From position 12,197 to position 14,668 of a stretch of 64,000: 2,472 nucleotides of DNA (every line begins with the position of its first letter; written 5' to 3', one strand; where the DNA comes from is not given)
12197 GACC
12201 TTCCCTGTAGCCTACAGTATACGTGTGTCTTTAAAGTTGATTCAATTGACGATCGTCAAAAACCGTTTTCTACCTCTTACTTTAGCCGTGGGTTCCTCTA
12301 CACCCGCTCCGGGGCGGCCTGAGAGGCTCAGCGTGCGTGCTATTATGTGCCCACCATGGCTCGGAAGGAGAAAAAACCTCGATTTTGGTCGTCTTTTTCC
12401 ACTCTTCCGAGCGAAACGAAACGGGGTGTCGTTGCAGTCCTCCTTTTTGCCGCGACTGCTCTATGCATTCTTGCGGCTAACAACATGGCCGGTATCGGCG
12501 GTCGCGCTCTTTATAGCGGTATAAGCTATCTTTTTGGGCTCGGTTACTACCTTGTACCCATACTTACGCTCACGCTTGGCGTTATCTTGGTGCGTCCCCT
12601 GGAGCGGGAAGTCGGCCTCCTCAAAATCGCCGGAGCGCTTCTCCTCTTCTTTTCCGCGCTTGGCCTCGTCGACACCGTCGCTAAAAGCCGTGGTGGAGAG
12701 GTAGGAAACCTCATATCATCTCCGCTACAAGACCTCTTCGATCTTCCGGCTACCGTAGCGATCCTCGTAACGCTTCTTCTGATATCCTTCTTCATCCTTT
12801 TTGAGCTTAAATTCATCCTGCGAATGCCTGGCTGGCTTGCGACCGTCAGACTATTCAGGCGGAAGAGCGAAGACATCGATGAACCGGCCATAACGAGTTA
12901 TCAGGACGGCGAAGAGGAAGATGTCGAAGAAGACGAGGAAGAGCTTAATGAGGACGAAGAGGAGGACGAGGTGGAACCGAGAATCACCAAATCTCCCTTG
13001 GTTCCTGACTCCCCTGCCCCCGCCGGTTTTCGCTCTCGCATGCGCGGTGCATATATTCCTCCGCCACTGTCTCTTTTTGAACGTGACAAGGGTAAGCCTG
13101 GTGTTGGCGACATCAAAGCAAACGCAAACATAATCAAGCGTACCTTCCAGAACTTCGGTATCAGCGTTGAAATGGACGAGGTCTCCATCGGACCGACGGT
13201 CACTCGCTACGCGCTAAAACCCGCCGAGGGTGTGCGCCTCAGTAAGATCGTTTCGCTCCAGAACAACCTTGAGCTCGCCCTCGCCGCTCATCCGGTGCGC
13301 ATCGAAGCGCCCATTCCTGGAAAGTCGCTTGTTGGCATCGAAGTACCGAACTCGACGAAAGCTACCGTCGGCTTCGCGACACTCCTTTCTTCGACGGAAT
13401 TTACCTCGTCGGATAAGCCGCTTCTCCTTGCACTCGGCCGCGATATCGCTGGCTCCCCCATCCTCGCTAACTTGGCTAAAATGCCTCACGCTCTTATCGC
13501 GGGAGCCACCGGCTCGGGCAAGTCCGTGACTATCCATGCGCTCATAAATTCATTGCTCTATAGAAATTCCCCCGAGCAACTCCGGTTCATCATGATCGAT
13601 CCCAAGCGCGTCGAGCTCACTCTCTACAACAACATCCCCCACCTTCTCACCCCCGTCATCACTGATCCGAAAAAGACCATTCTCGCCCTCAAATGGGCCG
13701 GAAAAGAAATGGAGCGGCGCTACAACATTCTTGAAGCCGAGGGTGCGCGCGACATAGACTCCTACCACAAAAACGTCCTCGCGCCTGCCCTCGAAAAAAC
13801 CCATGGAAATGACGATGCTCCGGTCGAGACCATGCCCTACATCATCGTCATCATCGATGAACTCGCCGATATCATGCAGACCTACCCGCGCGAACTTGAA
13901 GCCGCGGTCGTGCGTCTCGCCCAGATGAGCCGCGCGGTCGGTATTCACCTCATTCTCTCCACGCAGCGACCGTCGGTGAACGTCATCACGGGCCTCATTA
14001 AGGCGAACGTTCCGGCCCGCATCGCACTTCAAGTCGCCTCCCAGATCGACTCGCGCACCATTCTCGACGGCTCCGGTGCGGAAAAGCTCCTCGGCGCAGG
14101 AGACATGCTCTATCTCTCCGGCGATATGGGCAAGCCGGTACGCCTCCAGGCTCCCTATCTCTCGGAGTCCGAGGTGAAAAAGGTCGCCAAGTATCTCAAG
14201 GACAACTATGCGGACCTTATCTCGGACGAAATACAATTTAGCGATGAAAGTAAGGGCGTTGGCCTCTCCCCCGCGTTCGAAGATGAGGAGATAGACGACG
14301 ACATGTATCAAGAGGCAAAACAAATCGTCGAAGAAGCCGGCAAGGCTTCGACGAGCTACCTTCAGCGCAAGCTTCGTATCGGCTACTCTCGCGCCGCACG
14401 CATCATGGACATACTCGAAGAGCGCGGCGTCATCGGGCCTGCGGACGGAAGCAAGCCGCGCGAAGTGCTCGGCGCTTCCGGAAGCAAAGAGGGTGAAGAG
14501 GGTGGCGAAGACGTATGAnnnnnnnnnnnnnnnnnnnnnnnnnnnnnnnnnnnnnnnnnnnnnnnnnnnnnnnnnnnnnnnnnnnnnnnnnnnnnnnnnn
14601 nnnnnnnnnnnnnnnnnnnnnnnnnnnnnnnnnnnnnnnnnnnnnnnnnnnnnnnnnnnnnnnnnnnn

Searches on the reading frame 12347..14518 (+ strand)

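Call 101: search_protein_families(library=pfam, proteins=[window:12347-14518:+], max_evalue=0.00001)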
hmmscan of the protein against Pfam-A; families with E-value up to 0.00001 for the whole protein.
window:12347-14518:+ (723 aa): 4 families
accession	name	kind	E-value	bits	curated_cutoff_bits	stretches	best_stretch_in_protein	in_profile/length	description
PF01580.24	FtsK_SpoIIIE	-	2.4e-61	207.4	24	1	347-544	6-221/221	FtsK/SpoIIIE family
PF09397.16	FtsK_gamma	-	6.9e-28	96.6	30.6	1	650-708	3-61/63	Ftsk gamma domain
PF17854.6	FtsK_alpha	-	5e-27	94.5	22.9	1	240-335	3-101/101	FtsK alpha domain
PF13491.11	FtsK_4TM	-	1.5e-06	28.4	23.1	1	44-158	43-165/171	4TM region of DNA translocase FtsK/SpoIIIE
